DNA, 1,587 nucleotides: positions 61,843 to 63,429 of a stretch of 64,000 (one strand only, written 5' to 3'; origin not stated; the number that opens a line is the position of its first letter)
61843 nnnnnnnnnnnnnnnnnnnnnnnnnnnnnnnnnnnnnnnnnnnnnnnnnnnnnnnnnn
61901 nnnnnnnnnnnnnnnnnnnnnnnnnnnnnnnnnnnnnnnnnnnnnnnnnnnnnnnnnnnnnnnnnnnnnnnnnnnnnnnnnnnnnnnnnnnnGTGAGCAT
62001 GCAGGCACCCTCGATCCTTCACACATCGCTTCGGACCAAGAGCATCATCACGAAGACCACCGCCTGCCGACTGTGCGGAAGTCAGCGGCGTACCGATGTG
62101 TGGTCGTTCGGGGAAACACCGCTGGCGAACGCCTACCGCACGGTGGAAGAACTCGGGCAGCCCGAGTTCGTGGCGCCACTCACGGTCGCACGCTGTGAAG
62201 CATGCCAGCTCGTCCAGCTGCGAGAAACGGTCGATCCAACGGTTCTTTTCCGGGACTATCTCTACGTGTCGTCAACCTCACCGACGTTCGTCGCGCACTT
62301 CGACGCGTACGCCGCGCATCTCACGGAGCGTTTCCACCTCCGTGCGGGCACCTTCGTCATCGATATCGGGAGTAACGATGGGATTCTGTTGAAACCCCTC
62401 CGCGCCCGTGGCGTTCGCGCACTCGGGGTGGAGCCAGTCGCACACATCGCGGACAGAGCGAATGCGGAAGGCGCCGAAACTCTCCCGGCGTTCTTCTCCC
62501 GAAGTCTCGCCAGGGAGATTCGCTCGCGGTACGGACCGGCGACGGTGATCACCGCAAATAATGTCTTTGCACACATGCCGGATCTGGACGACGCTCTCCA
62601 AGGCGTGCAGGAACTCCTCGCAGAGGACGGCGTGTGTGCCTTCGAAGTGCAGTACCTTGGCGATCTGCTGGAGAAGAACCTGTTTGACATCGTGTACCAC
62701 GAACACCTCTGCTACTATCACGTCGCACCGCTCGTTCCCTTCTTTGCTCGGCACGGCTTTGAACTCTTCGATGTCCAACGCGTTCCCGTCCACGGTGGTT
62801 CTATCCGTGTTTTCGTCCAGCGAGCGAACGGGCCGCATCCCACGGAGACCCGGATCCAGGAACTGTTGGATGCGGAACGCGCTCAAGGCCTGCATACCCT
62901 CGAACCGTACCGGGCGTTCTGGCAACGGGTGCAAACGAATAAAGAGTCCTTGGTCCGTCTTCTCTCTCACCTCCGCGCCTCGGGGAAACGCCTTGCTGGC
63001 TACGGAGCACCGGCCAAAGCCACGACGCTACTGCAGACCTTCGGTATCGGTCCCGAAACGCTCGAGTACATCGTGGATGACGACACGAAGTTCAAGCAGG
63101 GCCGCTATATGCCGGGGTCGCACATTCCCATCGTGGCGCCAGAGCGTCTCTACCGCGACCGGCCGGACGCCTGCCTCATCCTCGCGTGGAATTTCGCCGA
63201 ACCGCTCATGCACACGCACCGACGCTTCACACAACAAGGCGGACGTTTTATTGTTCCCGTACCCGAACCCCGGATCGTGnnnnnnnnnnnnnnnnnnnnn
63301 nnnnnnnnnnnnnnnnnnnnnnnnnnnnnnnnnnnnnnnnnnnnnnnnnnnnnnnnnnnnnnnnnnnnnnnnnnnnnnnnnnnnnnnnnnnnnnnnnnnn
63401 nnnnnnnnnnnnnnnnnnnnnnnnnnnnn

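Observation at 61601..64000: Second sugar-tailoring operon: FdtA-like ketoisomerase, C-methyltransferase paralog and UXS-like SDR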

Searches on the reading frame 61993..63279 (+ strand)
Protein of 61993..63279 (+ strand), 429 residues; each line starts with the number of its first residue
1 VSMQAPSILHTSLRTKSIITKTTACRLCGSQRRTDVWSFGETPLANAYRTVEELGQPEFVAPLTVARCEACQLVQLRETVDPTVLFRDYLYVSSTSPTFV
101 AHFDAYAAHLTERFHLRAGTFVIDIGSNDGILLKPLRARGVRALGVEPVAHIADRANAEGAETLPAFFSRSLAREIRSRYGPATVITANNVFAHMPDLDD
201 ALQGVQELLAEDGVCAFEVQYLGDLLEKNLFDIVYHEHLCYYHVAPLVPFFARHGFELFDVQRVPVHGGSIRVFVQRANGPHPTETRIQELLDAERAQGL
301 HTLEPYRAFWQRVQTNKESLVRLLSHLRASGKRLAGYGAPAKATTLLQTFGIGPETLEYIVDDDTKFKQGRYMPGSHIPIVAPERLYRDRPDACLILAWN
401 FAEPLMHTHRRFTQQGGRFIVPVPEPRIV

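Call 7: search_protein_families(library=pfam, proteins=[window:61993-63279:+], max_evalue=0.01)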
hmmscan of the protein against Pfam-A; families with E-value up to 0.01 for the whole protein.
window:61993-63279:+ (429 aa): 6 families
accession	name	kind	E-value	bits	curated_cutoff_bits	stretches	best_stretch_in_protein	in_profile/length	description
PF08484.17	Methyltransf_14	-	2.3e-57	193.7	23.5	1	265-424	1-160/160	C-methyltransferase C-terminal domain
PF08421.16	Methyltransf_13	-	1.6e-20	73.5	31.3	1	25-86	1-62/62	Putative zinc binding domain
PF13489.12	Methyltransf_23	-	2.4e-17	63.6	27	1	105-258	7-161/164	Methyltransferase domain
PF08242.18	Methyltransf_12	-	2.2e-08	35.1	30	1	123-215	1-98/98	Methyltransferase domain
PF08241.18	Methyltransf_11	-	4.1e-06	27.8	21.2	1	124-217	2-95/95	Methyltransferase domain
PF13649.12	Methyltransf_25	-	2.1e-05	25.6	27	1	122-213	1-97/97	Methyltransferase domain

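Call 8: search_protein_families(library=ncbifam, proteins=[window:61993-63279:+], max_evalue=0.01)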
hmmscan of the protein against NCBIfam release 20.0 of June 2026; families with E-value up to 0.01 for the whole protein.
window:61993-63279:+ (429 aa): 3 families
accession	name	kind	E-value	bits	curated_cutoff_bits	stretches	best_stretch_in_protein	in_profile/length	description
NF045667.1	MTase_DVU1556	equivalog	4.1e-06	26.4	155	1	110-215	14-117/213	DVU_1556 family methyltransferase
TIGR01983.1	UbiG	equivalog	0.0024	17.2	102.95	1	119-215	50-149/228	bifunctional 2-polyprenyl-6-hydroxyphenol methylase/3-demethylubiquinol 3-O-methyltransferase UbiG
NF000058.2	Erm41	exception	0.0033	17.3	350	1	103-148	16-61/173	23S rRNA (adenine(2058)-N(6))-methyltransferase Erm(41)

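Call 10: search_solved_structures(query=window:61993-63279:+, max_evalue=0.001, show_alignments=1)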
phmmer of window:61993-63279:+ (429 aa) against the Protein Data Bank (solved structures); distinct sequences matched with E-value up to 0.001: 10.
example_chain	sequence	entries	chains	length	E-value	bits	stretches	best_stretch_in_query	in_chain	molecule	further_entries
4rv9_A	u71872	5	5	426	4.8e-102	345.3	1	22-429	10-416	D-mycarose 3-C-methyltransferase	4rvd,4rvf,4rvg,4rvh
5t64_A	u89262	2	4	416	9.9e-88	298.1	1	20-428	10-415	Sugar 3-C-methyl transferase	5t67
3ndi_A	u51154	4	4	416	1.8e-86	294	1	19-428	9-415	Methyltransferase | TcaB9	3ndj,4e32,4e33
4e31_A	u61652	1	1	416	4.1e-86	292.8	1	19-428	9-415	TcaB9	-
4e2y_A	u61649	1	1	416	4.6e-86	292.6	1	19-428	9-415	TcaB9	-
5t6b_A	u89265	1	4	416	5.4e-86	292.4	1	20-428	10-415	Sugar 3-C-methyl transferase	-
4e2x_A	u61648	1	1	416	6.4e-86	292.2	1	19-428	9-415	TcaB9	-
4e2z_A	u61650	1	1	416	1.5e-85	291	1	19-428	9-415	TcaB9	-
4e2w_A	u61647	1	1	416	1.5e-85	290.9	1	19-428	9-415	TcaB9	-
4e30_A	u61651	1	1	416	3.9e-85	289.6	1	19-428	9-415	TcaB9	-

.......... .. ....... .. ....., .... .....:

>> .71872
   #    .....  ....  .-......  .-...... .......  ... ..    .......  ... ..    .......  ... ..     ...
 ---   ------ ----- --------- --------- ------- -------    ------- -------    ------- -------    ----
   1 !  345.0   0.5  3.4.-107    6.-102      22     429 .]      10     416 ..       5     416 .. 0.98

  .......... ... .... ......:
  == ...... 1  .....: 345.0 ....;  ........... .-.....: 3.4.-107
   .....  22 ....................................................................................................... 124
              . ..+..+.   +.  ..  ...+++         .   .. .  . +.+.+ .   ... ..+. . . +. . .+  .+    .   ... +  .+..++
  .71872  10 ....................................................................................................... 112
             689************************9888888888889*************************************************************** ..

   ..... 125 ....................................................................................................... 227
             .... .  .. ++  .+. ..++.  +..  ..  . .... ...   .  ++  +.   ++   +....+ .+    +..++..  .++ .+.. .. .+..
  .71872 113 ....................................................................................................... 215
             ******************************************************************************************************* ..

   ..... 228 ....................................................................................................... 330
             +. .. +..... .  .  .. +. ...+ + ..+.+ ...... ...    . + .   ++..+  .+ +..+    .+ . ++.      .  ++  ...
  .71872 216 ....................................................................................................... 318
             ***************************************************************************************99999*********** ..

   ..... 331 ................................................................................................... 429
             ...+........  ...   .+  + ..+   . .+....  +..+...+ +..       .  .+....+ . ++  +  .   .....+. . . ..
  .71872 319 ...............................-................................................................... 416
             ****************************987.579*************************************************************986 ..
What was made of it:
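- Checked: The best solved relative is MtmC (4rv9) at 345 bits, followed by KijD1 and TcaB9 (call 10).
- The solved relatives that match best are all C-3 methyltransferases (call 10).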

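Call 12: find_encoding_contigs(protein=window:61993-63279:+, flank=10000, max_places=6)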
Protein window:61993-63279:+ (429 aa): no gene with exactly this product is on record in the collection.

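Call 13: find_encoding_contigs(protein=window:61999-63279:+, flank=10000, max_places=6)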
Protein window:61999-63279:+ (427 aa): 2 contigs read that carry it; 1 place shown.
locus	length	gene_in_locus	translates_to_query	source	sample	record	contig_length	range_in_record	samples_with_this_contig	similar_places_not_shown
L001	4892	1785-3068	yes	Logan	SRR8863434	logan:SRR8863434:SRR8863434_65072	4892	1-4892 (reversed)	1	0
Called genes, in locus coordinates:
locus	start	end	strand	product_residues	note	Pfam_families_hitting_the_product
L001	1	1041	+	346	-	?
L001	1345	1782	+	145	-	PF00190:Cupin_1 (faint), PF07883:Cupin_2 (weak)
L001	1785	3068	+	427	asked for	PF08421:Methyltransf_13, PF13489:Methyltransf_23, PF08241:Methyltransf_11 (weak), PF08242:Methyltransf_12, PF13649:Methyltransf_25 (faint), PF08484:Methyltransf_14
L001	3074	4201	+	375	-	PF01370:Epimerase, PF02719:Polysacc_synt_2 (faint), PF07993:NAD_binding_4 (weak), PF16363:GDP_Man_Dehyd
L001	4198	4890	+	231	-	PF01408:GFO_IDH_MocA, PF22725:GFO_IDH_MocA_C3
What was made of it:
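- Checked: The 427-aa ATG form is the one on record (call 13).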

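Call 18: search_protein_families(library=pfam, proteins=[L001:3074-4198:+, L001:4198-4890:+], max_evalue=0.001)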
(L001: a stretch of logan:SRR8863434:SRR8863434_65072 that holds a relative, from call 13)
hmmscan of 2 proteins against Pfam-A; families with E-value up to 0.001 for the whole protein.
L001:3074-4198:+ (375 aa): 5 families
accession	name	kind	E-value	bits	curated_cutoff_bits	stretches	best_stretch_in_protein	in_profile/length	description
PF01370.27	Epimerase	-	2.9e-41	141.9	20.9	1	30-276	1-240/240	NAD dependent epimerase/dehydratase family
PF16363.11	GDP_Man_Dehyd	-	6.8e-29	101.8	27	1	101-341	76-329/332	GDP-mannose 4,6 dehydratase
PF07993.18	NAD_binding_4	-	1.6e-07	31.2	20.1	1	99-214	87-209/258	Male sterility protein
PF02719.21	Polysacc_synt_2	-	1.3e-05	25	20.2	0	100-151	77-128/293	Polysaccharide biosynthesis protein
PF01073.25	3Beta_HSD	-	3.4e-05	23.4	22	1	31-218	1-187/280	3-beta hydroxysteroid dehydrogenase/isomerase family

L001:4198-4890:+ (231 aa): 2 families
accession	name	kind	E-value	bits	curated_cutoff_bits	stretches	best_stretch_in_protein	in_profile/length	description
PF01408.29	GFO_IDH_MocA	-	1.7e-13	51.8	24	1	36-102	54-120/120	Oxidoreductase family, NAD-binding Rossmann fold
PF22725.1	GFO_IDH_MocA_C3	-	1e-11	45.3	27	1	121-219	14-123/124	GFO/IDH/MocA C-terminal domain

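Call 35: search_solved_structures(query=L001:3074-4198:+, max_evalue=1e-10, show_alignments=2)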
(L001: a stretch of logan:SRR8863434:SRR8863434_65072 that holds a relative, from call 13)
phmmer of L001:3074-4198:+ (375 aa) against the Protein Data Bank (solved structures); distinct sequences matched with E-value up to 1e-10: 56.
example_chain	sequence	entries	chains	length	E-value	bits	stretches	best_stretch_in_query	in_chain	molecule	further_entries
4gll_A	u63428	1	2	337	8.9e-60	206.2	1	27-358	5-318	UDP-glucuronic acid decarboxylase 1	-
2b69_A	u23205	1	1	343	2e-59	205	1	26-355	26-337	UDP-glucuronate decarboxylase 1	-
4m55_A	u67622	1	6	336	5.2e-59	203.6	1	28-358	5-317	UDP-glucuronic acid decarboxylase 1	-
4lk3_A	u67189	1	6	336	7.1e-59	203.2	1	28-358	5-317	UDP-glucuronic acid decarboxylase 1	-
8vr2_A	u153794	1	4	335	1.8e-30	109.7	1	24-350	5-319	NAD-dependent epimerase/dehydratase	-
6bi4_A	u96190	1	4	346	1.3e-25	93.7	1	28-350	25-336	dTDP-glucose 4,6-dehydratase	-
1r66_A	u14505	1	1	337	2.2e-25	93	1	30-356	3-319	TDP-glucose-4,6-dehydratase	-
1r6d_A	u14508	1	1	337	4.1e-25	92.1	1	30-356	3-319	TDP-glucose-4,6-dehydratase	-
4zrm_A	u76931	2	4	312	1.3e-23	87.1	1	30-343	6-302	UDP-glucose 4-epimerase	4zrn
10ke_A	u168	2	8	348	6.2e-22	81.6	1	31-350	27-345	Capsular polysaccharide biosynthesis protein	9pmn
6zl6_A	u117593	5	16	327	1.1e-21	80.8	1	124-342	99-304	Epimerase domain-containing protein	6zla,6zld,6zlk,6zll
3ru7_A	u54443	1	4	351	2.1e-21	79.9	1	26-347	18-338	WbgU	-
3ru9_A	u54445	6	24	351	2.1e-21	79.8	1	26-347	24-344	WbgU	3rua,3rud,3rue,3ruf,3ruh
3lu1_A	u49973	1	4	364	2.4e-21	79.7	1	26-347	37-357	WbgU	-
3ruc_A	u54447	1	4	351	2.9e-21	79.4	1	26-347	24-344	WbgU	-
3slg_A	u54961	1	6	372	2.1e-13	53.5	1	26-340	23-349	PbgP3 protein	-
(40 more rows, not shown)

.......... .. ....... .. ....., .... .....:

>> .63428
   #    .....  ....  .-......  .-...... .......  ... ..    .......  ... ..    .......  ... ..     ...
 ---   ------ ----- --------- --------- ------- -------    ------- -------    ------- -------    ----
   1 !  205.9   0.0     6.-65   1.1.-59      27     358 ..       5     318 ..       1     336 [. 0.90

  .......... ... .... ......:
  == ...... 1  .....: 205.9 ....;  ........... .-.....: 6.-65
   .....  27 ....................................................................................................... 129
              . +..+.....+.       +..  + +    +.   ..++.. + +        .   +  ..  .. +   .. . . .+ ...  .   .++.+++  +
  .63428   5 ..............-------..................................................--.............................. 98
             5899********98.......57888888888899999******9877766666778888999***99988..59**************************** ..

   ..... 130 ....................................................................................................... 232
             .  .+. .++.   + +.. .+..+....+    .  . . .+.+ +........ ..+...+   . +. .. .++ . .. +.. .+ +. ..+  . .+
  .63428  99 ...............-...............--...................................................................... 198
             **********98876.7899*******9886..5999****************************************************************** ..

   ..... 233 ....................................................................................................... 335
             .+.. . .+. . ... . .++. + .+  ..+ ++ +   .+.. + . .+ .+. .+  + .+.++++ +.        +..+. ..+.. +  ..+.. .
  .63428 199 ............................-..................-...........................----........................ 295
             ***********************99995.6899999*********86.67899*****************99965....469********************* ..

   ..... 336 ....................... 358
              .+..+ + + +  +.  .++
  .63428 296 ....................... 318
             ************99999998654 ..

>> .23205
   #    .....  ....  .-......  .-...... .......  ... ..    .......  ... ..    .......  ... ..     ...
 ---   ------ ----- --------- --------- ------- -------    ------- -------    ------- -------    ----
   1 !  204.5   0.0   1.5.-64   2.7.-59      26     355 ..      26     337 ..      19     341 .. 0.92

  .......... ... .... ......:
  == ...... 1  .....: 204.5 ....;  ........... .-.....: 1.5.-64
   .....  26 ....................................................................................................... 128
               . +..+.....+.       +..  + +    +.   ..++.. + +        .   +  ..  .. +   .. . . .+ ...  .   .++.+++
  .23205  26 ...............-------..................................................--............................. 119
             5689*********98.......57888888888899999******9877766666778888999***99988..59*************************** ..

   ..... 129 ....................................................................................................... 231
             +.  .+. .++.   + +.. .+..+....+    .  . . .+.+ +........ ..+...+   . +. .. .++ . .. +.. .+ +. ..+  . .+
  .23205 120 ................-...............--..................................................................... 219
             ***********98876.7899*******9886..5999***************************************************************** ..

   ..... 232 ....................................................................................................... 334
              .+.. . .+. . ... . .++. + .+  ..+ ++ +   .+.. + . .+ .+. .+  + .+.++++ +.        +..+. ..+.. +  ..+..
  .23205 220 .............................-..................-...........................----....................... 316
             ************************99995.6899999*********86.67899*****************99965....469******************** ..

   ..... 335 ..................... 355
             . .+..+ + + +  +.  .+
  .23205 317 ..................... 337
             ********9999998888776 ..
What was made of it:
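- On UXS/ArnA-type UDP-GlcA decarboxylases: The next hits are 8vr2 at 110 bits and RmlB at 93 bits (call 35).
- Closest known: Arn pathway. Different: The SDR is much closer to UXS1 (206 bits) than to the one ArnA-type PDB entry I recognise, PbgP3 (3slg), at 53 bits (call 35).
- Sequence similarity is clearly highest to UXS: 206 bits against 93 (call 35).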

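Call 46: search_protein_families(library=ncbifam, proteins=[L001:3074-4198:+], max_evalue=0.001)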
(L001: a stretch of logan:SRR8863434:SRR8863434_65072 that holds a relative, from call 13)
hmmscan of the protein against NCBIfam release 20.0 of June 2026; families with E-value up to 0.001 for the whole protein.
L001:3074-4198:+ (375 aa): 19 families
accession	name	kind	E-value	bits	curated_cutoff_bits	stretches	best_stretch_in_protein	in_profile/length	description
TIGR01181.1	dTDP_gluc_dehyt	equivalog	1.2e-29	103.5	365.1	1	30-352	2-315/321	dTDP-glucose 4,6-dehydratase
TIGR04180.1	EDH_00030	hypoth_equivalog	5.3e-27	94.6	475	1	99-335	69-296/297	NAD-dependent 4,6-dehydratase LegB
NF011728.1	PRK15181.1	equivalog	5.9e-18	65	760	1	25-348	13-337/348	Vi polysaccharide biosynthesis UDP-N-acetylglucosaminuronic acid C-4 epimerase TviC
NF007490.0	PRK10084.1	subfamily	2.2e-17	63.1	649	1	138-351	121-337/361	dTDP-glucose 4,6-dehydratase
NF007582.0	PRK10217.1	equivalog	2.5e-16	59.7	698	1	137-351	121-334/355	dTDP-glucose 4,6-dehydratase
NF008872.0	PRK11908.1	equivalog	2.8e-15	56.2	294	1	101-347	69-334/349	bifunctional UDP-4-keto-pentose/UDP-xylose synthase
TIGR01179.1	galE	equivalog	4e-14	52.2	262.3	1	30-352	2-329/332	UDP-glucose 4-epimerase GalE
TIGR02197.1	heptose_epim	equivalog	7.3e-12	45.1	274.6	1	30-349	1-314/316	ADP-glyceromanno-heptose 6-epimerase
NF047922.1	GDPFucSynFcl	equivalog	9.8e-12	44.9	500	1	114-348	68-301/308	GDP-L-fucose synthase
NF047837.1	UDPAcbARedWbcJ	equivalog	3.9e-09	35.9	500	1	180-291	101-211/372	UDP-2-acetamido-2,6-beta-L-arabino-hexul-4-ose reductase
NF005998.1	PRK08125.1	equivalog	1.2e-07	30.6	777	1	101-293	383-583/649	bifunctional UDP-4-amino-4-deoxy-L-arabinose formyltransferase/UDP-glucuronic acid oxidase ArnA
TIGR02622.1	CDP_4_6_dhtase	equivalog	4.9e-07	29.2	278.45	1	27-349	4-331/352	CDP-glucose 4,6-dehydratase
TIGR03466.1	HpnA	hypoth_equivalog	5.1e-07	28.9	367.65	1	100-313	64-264/327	hopanoid-associated sugar epimerase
TIGR01746.1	Thioester-redct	subfamily_domain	5.9e-07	29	213.35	1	99-293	87-279/371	thioester reductase domain-containing protein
NF042422.1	oxyalk_red_OleD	equivalog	8.6e-07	28.6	580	1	30-313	3-268/329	2-alkyl-3-oxoalkanoate reductase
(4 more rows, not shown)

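Call 62: list_cluster_members(proteins=[P0001, window:61999-63279:+, L001:3074-4198:+])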
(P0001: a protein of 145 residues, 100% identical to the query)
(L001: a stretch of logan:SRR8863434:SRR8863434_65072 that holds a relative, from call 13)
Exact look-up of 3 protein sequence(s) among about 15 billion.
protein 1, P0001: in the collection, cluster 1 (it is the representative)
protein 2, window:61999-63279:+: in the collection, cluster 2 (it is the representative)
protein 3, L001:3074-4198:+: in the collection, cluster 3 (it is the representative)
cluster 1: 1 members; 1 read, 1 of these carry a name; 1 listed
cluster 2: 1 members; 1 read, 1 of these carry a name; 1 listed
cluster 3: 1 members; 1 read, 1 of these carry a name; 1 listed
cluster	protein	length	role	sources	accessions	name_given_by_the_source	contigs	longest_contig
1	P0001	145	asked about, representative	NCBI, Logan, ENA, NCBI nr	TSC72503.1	MAG: hypothetical protein G01um101438_587 [Parcubacteria group bacterium Gr01-1014_38]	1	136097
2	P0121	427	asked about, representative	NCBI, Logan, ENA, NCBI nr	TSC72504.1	MAG: SAM-dependent methyltransferase [Parcubacteria group bacterium Gr01-1014_38]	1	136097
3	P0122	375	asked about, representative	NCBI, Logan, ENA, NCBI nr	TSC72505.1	MAG: dTDP-D-glucose 4,6-dehydratase-like protein [Parcubacteria group bacterium ...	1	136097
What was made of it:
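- GenBank names the SDR 'dTDP-D-glucose 4,6-dehydratase-like' (call 62).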
